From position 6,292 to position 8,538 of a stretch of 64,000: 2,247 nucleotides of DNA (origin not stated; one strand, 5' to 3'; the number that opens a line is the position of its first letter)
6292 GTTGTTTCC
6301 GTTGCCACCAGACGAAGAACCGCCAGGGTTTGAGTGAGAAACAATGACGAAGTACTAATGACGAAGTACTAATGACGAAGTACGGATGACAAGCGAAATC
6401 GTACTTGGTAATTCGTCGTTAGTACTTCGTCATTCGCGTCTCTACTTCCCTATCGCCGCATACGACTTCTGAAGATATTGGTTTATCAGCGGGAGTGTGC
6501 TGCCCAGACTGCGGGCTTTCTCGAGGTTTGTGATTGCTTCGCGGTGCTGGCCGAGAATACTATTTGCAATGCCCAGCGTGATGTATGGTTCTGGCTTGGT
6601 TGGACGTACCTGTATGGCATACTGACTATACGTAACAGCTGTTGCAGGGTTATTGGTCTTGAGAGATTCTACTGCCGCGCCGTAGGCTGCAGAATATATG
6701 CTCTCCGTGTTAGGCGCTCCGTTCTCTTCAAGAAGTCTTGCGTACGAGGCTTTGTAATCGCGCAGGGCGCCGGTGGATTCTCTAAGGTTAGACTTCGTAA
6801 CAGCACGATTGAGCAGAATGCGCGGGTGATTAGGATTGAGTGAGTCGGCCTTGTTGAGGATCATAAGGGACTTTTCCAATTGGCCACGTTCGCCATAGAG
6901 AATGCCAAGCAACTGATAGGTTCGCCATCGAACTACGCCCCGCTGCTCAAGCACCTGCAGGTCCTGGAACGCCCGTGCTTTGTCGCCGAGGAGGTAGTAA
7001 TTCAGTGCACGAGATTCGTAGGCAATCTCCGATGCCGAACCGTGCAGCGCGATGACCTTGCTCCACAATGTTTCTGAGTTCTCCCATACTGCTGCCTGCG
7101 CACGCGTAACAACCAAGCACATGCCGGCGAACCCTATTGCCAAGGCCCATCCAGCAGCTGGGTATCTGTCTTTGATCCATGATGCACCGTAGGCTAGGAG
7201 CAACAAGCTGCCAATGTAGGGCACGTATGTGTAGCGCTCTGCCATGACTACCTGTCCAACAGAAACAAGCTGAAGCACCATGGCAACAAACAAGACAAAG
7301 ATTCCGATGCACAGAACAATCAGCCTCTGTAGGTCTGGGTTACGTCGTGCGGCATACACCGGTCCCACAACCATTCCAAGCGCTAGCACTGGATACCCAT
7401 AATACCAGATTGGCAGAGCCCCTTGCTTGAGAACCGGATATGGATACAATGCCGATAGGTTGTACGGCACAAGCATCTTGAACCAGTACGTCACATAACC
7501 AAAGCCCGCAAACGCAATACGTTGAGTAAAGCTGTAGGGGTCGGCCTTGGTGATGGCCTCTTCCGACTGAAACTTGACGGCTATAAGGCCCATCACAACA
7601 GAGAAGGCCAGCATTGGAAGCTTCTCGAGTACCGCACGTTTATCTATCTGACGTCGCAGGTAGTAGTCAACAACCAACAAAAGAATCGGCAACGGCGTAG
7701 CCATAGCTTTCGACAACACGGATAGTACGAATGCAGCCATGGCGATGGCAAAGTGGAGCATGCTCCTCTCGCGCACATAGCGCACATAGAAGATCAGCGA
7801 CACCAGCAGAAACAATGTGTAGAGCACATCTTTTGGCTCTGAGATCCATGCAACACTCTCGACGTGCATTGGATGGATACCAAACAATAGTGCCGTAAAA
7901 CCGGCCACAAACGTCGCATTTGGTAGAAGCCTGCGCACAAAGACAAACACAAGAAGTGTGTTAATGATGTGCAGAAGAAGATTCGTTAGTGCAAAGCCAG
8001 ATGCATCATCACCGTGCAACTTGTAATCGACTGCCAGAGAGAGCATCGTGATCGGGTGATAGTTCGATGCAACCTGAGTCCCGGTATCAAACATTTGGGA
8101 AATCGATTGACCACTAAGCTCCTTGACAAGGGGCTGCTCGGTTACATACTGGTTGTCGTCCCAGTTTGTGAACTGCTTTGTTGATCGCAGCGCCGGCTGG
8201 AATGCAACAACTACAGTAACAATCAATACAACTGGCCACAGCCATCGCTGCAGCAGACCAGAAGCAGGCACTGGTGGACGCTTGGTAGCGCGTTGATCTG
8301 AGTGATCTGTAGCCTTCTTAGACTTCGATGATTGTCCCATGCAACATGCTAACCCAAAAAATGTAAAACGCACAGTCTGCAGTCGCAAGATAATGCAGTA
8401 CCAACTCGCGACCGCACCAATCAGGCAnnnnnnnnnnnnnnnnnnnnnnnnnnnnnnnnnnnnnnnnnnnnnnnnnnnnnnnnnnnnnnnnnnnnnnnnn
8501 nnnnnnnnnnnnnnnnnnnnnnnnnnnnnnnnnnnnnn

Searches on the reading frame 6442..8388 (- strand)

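Call 54: search_protein_families(library=pfam, proteins=[window:6442-8388:-], max_evalue=1)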
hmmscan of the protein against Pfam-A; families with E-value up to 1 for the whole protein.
window:6442-8388:- (648 aa): 11 families
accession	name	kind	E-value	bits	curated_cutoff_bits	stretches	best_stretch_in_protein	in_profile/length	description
PF13431.12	TPR_17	-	1.6e-07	31.5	24.4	1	590-619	4-33/34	Tetratricopeptide repeat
PF13231.12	PMT_2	-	2.3e-07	31.6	26.1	1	120-269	12-154/160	Dolichyl-phosphate-mannose-protein mannosyltransferase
PF13371.12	TPR_9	-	3.1e-07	30.8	35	2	579-624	9-54/73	Tetratricopeptide repeat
PF13424.12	TPR_12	-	1.1e-06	29.2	30.1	1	602-627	48-73/77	Tetratricopeptide repeat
PF13181.12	TPR_8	-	2.2e-06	27.8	25.7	1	489-521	2-34/34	Tetratricopeptide repeat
PF13414.12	TPR_11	-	1.1e-05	25.5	26.8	1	498-530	4-36/42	TPR repeat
PF00515.34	TPR_1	-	3.2e-05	24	27.8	0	602-626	4-28/34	Tetratricopeptide repeat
PF07719.23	TPR_2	-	4.6e-05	23.7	27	0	600-628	2-30/34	Tetratricopeptide repeat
PF13428.12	TPR_14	-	0.00023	22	23.5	1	489-529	2-42/44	Tetratricopeptide repeat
PF14559.12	TPR_19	-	0.059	14.1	25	0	501-531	4-34/68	Tetratricopeptide repeat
PF13174.12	TPR_6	-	0.31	12.2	26.3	0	461-480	7-26/33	Tetratricopeptide repeat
